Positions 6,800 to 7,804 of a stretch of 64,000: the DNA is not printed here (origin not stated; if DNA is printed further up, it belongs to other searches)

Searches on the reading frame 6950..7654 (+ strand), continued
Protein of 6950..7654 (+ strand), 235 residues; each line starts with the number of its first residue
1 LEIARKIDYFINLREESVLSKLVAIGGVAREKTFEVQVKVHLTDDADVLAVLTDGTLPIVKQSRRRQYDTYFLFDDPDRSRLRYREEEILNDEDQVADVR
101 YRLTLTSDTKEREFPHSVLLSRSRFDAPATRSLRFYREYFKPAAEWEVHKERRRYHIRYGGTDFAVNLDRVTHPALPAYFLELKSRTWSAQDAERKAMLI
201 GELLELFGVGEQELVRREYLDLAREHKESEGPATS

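Call 41: fold_search(model_id=the predicted structure, library=pdb)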
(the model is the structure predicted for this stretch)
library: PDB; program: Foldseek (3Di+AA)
matches with E <= 10: 1141; with E <= 0.001: 75
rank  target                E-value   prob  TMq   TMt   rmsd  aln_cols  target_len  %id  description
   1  2een_A                1.1e-08  1.00  0.61  0.78   3.5       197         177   17  Structure of PH1819 protein from Pyrococcus Horikoshii OT3 (released 2007-08-21)
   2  1yem_A                2.8e-08  1.00  0.52  0.71   4.3       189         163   19  Conserved hypothetical protein Pfu-838710-001 from Pyrococcus furiosus (released 2005-01-11)
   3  3v85                  1.6e-07  1.00  0.52  0.58   5.1       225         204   16  1.9 Angstrom resolution crystal structure of the protein Q9SIY3 from Arabidopsis thaliana (released 2012-11-07)
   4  5a67                  2.0e-07  1.00  0.53  0.59   4.9       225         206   14  Crystal structure of AtTTM3 in complex with tripolyphosphate and manganese ion (form B) (released 2015-08-05)
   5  5a68                  2.1e-07  1.00  0.51  0.58   5.1       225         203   16  Crystal structure of the AtTTM3 product complex with two orthophosphates and manganese ions (form B) (released 2015-08-05)
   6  2dc4_A                3.4e-07  1.00  0.53  0.72   4.4       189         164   17  Structure of PH1012 protein from Pyrococcus Horikoshii OT3 (released 2006-06-28)
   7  5a5y_A                3.4e-07  1.00  0.54  0.59   5.0       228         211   15  Crystal structure of AtTTM3 in complex with tripolyphosphate and magnesium ion (form A) (released 2015-08-05)
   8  2aca_A                5.0e-07  1.00  0.49  0.64   5.4       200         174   14  X-ray structure of a putative adenylate cyclase Q87NV8 from Vibrio parahaemolyticus at the 2.25 A resolution. Northeas (released 2005-08-02)
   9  2fjt_A                5.5e-07  1.00  0.54  0.68   4.2       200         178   14  Adenylyl cyclase class iv from Yersinia pestis (released 2006-11-14)
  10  7ns9                  5.5e-07  1.00  0.56  0.71   3.8       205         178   15  Triphosphate tunnel metalloenzyme from Sulfolobus acidocaldarius in complex with triphosphate and calcium (released 2021-06-02)
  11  2fjt_B                7.6e-07  1.00  0.53  0.68   5.0       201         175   14  Adenylyl cyclase class iv from Yersinia pestis (released 2006-11-14)
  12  3n0z_A                8.1e-07  1.00  0.55  0.71   4.7       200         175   14  Adenylate cyclase class IV with active site ligand 3AT (released 2010-11-24)
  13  7nsd                  1.0e-06  1.00  0.55  0.71   3.8       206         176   14  Triphosphate tunnel metalloenzyme from Sulfolobus acidocaldarius in complex with ATP and calcium (released 2021-06-02)
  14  7nsf                  1.1e-06  1.00  0.54  0.69   4.0       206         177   13  Triphosphate tunnel metalloenzyme from Sulfolobus acidocaldarius in complex with triphosphate and magnesium (released 2021-06-02)
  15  7nvr_e                1.2e-06  1.00  0.49  0.64   4.4       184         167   15  Human Mediator with RNA Polymerase II Pre-initiation complex (released 2021-05-05)
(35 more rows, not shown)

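Call 42: search_protein_representatives(alignment_id=A1)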
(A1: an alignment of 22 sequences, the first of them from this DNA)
Query: 22 sequences, 244 profile positions. Proteins with E-value up to 0.001 (for the whole library): 339; up to 1e-10: 243; up to 1e-30: 79. The best 150 are listed.
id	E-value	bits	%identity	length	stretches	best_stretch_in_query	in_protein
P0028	2.3e-109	380.6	-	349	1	1-242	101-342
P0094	4.6e-109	379.7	-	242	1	1-241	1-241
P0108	1.6e-104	364.8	-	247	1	1-242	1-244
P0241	3.3e-96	337.6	-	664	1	1-242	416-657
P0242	3.7e-93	327.5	-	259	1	1-241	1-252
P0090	1.6e-92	325.5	-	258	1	1-241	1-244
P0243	1.1e-91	322.7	-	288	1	1-241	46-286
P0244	2.5e-87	308.5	-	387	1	1-242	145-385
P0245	6.5e-87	307.1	-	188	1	54-241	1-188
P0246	1.0e-84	299.9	-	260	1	1-240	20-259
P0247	2.3e-82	292.2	-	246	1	1-242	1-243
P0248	8.0e-78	277.3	-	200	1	54-242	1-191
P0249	1.3e-77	276.7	-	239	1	15-240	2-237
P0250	1.6e-77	276.3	-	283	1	2-240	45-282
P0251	1.9e-77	276.1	-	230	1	18-242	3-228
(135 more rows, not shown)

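Call 51: search_solved_structures(query=A1, max_evalue=10, show_alignments=0)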
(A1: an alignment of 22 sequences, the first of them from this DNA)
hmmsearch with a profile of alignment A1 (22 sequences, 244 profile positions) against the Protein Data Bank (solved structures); distinct sequences matched with E-value up to 10: 2.
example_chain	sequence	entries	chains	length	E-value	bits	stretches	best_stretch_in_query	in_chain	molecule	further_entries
3h51_A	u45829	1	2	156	0.41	13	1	80-130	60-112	Putative calcium/calmodulin dependent protein kinase II association domain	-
4nee_G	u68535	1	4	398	0.99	11.8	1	112-167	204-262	AP-2 complex subunit alpha-2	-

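Call 54: search_solved_structures(query=L068:6681-7679:+, max_evalue=0.01)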
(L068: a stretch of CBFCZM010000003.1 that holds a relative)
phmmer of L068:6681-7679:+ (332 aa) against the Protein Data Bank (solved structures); distinct sequences matched with E-value up to 0.01: 22.
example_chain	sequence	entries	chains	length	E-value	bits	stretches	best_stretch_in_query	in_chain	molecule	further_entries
2hek_A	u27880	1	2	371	6.9e-11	44.9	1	6-188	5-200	Hypothetical protein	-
2o6i_A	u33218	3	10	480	1.8e-09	40.3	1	73-185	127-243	HD domain protein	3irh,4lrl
2q14_A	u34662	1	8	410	1.2e-08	37.5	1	5-186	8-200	Phosphohydrolase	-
6brg_A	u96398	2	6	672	6.7e-06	28.5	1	5-125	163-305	Deoxynucleoside triphosphate triphosphohydrolase SAMHD1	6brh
6tx0_A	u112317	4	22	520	0.00027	23.3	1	5-93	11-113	Deoxynucleoside triphosphate triphosphohydrolase SAMHD1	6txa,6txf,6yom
8gb1_A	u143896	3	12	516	0.00035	22.9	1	5-93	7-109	Deoxynucleoside triphosphate triphosphohydrolase SAMHD1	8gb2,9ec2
5ao1_A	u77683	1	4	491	0.00038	22.8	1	5-93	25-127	DEOXYNUCLEOSIDE TRIPHOSPHATE TRIPHOSPHOHYDROLASE SAMHD1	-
4q7h_A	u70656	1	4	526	0.00038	22.8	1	5-93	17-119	Deoxynucleoside triphosphate triphosphohydrolase SAMHD1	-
6brk_A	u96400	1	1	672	0.00038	22.8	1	5-95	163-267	Deoxynucleoside triphosphate triphosphohydrolase SAMHD1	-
6txc_A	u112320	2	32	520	0.00039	22.7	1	5-93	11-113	Deoxynucleoside triphosphate triphosphohydrolase SAMHD1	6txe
4bzc_A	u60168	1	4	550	0.0004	22.7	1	5-93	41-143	DEOXYNUCLEOSIDE TRIPHOSPHATE TRIPHOSPHOHYDROLASE SAMHD1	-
4mz7_A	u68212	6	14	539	0.00041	22.7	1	5-93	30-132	Deoxynucleoside triphosphate triphosphohydrolase SAMHD1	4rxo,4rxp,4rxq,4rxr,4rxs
6u6z_A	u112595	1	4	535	0.00041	22.7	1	5-93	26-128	Deoxynucleoside triphosphate triphosphohydrolase SAMHD1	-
9mr6_A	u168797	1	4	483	0.00041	22.7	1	6-115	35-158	HD domain-containing protein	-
6u6x_A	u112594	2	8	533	0.00043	22.6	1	5-93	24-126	Deoxynucleoside triphosphate triphosphohydrolase SAMHD1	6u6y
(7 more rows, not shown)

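Call 64: search_protein_families(library=padloc, proteins=[L068:6681-7679:+, L030:6672-7709:+, L016:3250-4557:-], max_evalue=0.01)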
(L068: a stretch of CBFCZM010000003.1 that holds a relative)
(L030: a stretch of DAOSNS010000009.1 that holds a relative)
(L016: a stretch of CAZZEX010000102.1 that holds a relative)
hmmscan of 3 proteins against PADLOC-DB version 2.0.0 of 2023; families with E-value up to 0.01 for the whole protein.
L068:6681-7679:+ (332 aa): 0 families

L030:6672-7709:+ (345 aa): 0 families

L016:3250-4557:- (435 aa): 0 families

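Call 65: search_protein_families(library=pfam, proteins=[L068:6681-7679:+, L030:6672-7709:+, L002:6756-7658:-, L002:7716-8687:-, L002:3046-4230:-], max_evalue=0.01)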
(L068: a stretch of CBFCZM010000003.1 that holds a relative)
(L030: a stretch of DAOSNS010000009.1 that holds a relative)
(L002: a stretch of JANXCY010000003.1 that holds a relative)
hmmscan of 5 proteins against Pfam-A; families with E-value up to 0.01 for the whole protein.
L068:6681-7679:+ (332 aa): 2 families
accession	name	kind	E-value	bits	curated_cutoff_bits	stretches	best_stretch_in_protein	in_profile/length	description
PF01966.28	HD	-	5.7e-06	27.1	22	1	53-155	1-114/116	HD domain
PF13328.12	HD_4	-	0.007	16.6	27.2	0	49-85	16-52/156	HD domain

L030:6672-7709:+ (345 aa): 2 families
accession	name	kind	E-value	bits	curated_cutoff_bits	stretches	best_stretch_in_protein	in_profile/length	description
PF01966.28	HD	-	3.9e-06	27.6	22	1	62-127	1-73/116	HD domain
PF13328.12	HD_4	-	0.00012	22.2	27.2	1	60-94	18-52/156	HD domain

L002:6756-7658:- (300 aa): 1 family
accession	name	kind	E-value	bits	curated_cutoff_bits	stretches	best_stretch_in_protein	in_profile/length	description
PF00696.33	AA_kinase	-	3.6e-25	89.5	24.9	1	36-261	2-224/234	Amino acid kinase family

L002:7716-8687:- (323 aa): 3 families
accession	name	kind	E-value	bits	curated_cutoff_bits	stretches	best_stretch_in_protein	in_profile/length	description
PF08544.19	GHMP_kinases_C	-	8.7e-19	68.1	21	1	232-312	1-84/85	GHMP kinases C terminal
PF00288.32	GHMP_kinases_N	-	2.4e-18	66.6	22.3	1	86-166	3-84/87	GHMP kinases N terminal domain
PF22700.2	MVD-like_N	-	0.0047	17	27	1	104-144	87-127/157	Diphosphomevalonate decarboxylase-like N-terminal domain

L002:3046-4230:- (394 aa): 1 family
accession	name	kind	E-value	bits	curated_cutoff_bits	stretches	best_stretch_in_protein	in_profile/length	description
PF09376.16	NurA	-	5.4e-14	52.7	21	1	88-352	2-252/254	NurA domain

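Call 69: search_dna_similar(query=window:6950-7654:+, collection=plasmids, mode=protein, max_evalue=0.001, max_rows=10)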
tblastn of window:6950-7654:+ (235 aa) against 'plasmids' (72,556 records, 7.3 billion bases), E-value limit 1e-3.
No match.

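Call 70: search_dna_similar(query=window:6950-7654:+, collection=phages, mode=protein, max_evalue=0.001, max_rows=10)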
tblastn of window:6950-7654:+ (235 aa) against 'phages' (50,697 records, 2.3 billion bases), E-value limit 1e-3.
No match.

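Call 71: find_related_loci(query=A1, collection=viral_contigs, flank=5000)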
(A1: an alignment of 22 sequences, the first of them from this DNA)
Query A1 (235 aa) in viral_contigs; peptide patterns used: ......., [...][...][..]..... (x = any residue, [..] = any of these).
59 stretches matched a pattern, but none encodes a relative of the query by tblastn (E <= 1e-3).
